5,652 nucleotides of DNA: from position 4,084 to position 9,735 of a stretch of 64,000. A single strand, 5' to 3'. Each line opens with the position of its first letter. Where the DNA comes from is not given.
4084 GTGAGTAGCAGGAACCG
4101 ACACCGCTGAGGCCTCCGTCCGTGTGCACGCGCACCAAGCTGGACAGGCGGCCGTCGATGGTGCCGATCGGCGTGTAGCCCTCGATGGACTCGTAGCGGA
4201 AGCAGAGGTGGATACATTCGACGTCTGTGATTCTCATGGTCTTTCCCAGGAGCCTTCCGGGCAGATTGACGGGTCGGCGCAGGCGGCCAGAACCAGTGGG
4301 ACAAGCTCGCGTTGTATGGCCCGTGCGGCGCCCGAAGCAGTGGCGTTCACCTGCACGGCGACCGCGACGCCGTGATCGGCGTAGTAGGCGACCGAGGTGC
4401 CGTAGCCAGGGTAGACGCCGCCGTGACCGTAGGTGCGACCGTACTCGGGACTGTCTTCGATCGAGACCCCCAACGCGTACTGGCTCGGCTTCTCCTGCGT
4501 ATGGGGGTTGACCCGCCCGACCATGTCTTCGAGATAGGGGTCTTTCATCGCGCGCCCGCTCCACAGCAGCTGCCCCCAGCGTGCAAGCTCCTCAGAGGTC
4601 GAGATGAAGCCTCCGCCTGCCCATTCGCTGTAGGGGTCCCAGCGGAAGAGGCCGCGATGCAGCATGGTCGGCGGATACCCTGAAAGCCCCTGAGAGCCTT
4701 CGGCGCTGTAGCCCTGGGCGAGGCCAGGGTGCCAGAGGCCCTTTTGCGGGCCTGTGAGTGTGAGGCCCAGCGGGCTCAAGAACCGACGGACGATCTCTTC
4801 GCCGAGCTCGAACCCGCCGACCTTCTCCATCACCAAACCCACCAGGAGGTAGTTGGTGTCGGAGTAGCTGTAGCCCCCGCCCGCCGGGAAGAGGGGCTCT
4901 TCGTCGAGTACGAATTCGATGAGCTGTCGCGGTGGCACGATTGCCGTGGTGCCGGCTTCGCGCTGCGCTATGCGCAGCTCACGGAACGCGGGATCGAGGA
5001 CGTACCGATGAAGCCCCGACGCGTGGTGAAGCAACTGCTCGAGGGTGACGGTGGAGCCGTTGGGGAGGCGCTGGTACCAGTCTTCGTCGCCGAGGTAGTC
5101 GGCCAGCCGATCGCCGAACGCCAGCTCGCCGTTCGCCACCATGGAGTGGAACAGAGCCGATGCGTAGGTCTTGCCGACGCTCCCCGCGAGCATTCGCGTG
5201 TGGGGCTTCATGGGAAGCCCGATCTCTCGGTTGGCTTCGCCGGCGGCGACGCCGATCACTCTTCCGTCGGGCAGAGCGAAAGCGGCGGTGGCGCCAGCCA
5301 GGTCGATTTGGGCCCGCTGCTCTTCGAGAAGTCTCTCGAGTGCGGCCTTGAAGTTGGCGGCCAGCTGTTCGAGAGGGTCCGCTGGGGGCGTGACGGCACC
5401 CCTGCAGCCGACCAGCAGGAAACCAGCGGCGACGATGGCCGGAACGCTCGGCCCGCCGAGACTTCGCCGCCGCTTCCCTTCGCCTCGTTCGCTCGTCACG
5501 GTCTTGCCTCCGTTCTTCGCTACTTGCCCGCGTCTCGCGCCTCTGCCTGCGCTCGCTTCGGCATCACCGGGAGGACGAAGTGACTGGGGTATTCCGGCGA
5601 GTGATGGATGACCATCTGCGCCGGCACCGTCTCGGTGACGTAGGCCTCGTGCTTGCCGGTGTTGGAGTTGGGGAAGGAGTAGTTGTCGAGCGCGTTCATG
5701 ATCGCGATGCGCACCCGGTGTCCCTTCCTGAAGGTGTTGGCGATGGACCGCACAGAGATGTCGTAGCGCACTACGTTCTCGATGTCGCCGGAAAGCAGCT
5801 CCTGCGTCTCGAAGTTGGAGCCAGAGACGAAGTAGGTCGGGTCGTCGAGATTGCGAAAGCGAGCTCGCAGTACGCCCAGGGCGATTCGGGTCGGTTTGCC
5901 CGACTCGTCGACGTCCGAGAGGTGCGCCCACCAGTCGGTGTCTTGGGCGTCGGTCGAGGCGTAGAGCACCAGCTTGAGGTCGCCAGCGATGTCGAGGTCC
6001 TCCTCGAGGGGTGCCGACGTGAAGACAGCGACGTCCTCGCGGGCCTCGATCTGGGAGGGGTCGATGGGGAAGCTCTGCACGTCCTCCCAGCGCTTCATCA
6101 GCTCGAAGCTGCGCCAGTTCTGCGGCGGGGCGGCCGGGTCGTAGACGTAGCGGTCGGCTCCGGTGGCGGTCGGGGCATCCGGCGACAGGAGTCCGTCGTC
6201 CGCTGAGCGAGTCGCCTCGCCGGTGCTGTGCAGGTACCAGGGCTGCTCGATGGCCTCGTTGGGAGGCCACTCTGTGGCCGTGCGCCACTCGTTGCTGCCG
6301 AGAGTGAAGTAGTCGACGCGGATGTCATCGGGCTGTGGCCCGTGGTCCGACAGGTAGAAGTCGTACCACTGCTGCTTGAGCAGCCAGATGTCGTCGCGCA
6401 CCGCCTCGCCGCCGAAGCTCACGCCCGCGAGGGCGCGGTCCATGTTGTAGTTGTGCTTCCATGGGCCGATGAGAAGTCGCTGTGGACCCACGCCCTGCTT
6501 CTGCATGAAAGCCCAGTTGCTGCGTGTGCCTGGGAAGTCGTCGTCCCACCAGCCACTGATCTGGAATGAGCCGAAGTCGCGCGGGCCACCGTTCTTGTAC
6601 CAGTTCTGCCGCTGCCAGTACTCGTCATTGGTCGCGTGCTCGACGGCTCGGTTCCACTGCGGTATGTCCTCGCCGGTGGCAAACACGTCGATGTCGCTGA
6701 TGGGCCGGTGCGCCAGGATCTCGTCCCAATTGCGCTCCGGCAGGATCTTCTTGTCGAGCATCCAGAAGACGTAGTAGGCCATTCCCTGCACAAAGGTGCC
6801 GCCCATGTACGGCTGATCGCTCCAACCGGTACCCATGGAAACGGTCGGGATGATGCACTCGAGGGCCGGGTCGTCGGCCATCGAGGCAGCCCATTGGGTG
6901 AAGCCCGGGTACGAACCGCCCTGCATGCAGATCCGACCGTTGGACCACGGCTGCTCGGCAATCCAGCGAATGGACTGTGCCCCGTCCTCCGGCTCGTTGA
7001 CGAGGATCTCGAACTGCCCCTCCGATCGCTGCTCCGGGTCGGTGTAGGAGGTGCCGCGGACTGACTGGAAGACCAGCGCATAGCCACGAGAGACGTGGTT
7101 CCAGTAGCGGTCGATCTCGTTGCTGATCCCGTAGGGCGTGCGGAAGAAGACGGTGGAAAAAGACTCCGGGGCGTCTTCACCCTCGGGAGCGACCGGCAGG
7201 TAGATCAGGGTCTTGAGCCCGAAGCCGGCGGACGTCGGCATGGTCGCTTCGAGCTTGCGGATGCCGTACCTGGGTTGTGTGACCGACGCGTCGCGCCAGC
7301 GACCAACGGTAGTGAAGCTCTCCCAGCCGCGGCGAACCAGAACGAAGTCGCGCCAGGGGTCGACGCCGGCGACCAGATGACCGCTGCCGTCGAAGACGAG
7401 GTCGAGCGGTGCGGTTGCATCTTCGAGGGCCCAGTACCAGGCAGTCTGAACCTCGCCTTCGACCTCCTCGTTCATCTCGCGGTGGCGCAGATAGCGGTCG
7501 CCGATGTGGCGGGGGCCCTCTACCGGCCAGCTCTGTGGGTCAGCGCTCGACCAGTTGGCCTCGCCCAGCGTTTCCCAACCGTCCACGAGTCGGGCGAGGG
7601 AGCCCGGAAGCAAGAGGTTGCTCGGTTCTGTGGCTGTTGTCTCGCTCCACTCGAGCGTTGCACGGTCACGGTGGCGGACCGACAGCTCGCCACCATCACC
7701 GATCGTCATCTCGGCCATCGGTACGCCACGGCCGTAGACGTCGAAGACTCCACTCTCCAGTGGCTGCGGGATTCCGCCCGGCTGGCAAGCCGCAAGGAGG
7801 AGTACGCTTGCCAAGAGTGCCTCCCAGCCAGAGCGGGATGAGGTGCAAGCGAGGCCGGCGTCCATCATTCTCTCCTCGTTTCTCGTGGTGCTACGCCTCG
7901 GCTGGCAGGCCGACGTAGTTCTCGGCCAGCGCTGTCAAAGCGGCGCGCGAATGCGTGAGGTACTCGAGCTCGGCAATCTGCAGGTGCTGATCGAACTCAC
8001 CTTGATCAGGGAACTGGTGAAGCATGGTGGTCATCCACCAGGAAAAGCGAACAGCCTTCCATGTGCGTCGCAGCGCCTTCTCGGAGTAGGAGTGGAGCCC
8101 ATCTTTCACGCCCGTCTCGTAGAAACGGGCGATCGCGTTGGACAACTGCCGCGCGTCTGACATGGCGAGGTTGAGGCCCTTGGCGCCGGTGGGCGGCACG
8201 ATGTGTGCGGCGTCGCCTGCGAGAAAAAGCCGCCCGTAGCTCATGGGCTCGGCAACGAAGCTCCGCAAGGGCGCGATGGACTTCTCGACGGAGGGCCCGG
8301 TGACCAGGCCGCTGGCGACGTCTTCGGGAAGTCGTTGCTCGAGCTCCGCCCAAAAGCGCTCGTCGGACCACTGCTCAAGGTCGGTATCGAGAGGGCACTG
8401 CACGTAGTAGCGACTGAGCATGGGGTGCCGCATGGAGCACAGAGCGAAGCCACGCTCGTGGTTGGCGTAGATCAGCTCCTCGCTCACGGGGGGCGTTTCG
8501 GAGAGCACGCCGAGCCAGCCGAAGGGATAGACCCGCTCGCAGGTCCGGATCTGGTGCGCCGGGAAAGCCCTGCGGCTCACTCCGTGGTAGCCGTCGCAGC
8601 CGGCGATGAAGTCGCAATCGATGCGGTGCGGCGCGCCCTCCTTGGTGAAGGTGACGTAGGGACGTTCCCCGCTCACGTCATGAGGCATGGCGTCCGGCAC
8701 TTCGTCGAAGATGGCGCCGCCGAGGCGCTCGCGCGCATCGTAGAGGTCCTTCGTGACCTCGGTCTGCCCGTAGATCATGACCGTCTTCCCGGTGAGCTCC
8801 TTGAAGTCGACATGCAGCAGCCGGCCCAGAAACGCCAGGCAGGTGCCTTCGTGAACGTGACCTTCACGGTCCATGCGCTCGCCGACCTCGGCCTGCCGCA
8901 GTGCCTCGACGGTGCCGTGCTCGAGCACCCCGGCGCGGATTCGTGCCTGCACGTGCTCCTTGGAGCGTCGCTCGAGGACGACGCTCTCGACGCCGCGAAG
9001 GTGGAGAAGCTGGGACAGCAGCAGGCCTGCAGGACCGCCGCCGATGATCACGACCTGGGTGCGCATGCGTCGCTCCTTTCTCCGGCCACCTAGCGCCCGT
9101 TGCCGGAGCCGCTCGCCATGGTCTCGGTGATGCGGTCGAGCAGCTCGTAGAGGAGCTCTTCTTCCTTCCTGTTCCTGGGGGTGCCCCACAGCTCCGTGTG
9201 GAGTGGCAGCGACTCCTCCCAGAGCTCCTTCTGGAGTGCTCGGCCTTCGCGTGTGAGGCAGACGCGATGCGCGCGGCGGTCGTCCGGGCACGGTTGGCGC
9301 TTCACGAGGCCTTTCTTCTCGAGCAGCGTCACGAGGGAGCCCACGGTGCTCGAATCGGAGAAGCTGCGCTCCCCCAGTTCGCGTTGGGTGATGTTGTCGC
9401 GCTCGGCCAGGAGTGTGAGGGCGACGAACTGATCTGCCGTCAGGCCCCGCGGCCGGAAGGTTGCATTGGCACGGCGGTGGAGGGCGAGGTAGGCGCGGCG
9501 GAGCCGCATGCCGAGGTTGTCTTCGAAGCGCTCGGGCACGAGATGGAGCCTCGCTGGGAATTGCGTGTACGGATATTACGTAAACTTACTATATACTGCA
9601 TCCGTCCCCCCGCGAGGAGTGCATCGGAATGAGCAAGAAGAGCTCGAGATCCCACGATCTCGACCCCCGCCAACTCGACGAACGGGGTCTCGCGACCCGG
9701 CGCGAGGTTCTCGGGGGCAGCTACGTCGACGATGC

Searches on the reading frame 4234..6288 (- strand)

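Call 73: search_protein_families(library=ncbifam, max_evalue=0.01, proteins=[window:4234-6288:-])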
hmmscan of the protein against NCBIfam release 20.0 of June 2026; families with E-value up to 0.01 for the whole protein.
window:4234-6288:- (684 aa): 9 families
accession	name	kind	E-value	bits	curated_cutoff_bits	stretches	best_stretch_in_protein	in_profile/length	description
NF009622.0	PRK13128.1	equivalog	9.6e-10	37.6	443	1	315-658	7-323/518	D-aminopeptidase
NF002968.0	PRK03642.1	equivalog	1.8e-06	27.1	385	1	369-512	101-240/432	penicillin binding protein PBP4B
NF052559.1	MthAcHydAcmB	equivalog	2.1e-05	23.4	550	1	406-511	113-210/391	methyl acetate hydrolase AcmB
NF033085.1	bla_class_C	equivalog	0.0012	17.8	415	1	317-402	8-92/356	class C beta-lactamase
NF041663.1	ampC_Sliq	exception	0.0016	17.4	860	1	341-433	51-139/378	cephalosporin-hydrolyzing class C beta-lactamase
NF007943.0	PRK10662.1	equivalog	0.002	16.8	266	0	365-512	84-222/380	D-alanyl-D-alanine-carboxypeptidase/endopeptidase AmpH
NF050070.1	blaAVDC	exception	0.0029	16.8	880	1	312-400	36-123/392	AVDC family class C beta-lactamase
NF012172.1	FOX-MOX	exception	0.0033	16.4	700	0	288-398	13-113/382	FOX/MOX family class C beta-lactamase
NF000187.3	BlaMIR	exception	0.0043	16.2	882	1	342-400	56-114/381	MIR family cephalosporin-hydrolyzing class C beta-lactamase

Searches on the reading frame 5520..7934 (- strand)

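Call 24: search_protein_families(library=pfam, proteins=[window:5520-7934:-])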
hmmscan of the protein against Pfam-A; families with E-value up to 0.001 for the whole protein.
window:5520-7934:- (804 aa): 3 families
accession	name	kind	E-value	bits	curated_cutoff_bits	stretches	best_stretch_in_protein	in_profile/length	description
PF02129.25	Peptidase_S15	-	3.2e-42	145.5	23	1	238-496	3-262/262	X-Pro dipeptidyl-peptidase (S15 family)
PF08530.16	PepX_C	-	8.4e-36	124.3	22.5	1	539-785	8-215/217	X-Pro dipeptidyl-peptidase C-terminal non-catalytic domain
PF00326.27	Peptidase_S9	-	0.00047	20.1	22.6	0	282-361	12-92/213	Prolyl oligopeptidase family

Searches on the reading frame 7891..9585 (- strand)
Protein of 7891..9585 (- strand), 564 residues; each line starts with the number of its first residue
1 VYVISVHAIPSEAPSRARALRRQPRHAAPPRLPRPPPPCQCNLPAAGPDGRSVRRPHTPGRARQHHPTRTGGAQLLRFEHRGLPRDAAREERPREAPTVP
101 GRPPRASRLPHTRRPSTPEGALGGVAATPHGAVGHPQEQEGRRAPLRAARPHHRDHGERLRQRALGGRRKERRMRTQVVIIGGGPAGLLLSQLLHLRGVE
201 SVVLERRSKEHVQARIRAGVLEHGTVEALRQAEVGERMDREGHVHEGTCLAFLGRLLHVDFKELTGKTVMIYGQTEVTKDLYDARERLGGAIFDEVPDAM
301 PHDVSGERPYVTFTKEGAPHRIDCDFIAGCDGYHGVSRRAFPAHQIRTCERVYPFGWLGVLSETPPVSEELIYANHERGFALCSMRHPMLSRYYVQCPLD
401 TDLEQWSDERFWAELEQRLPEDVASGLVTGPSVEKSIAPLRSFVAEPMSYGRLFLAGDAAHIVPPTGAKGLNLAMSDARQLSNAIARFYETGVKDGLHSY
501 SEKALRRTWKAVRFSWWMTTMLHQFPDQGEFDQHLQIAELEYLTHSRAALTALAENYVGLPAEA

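Call 24: search_protein_families(library=pfam, proteins=[window:7891-9585:-])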
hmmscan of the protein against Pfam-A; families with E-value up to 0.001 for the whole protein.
window:7891-9585:- (564 aa): 2 families
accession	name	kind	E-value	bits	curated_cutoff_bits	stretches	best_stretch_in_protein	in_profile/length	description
PF01494.25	FAD_binding_3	-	1e-93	314.8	22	1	175-515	1-349/349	FAD binding domain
PF13450.12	NAD_binding_8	-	7.6e-07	29.8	21.9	0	180-208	1-29/68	NAD(P)-binding Rossmann-like domain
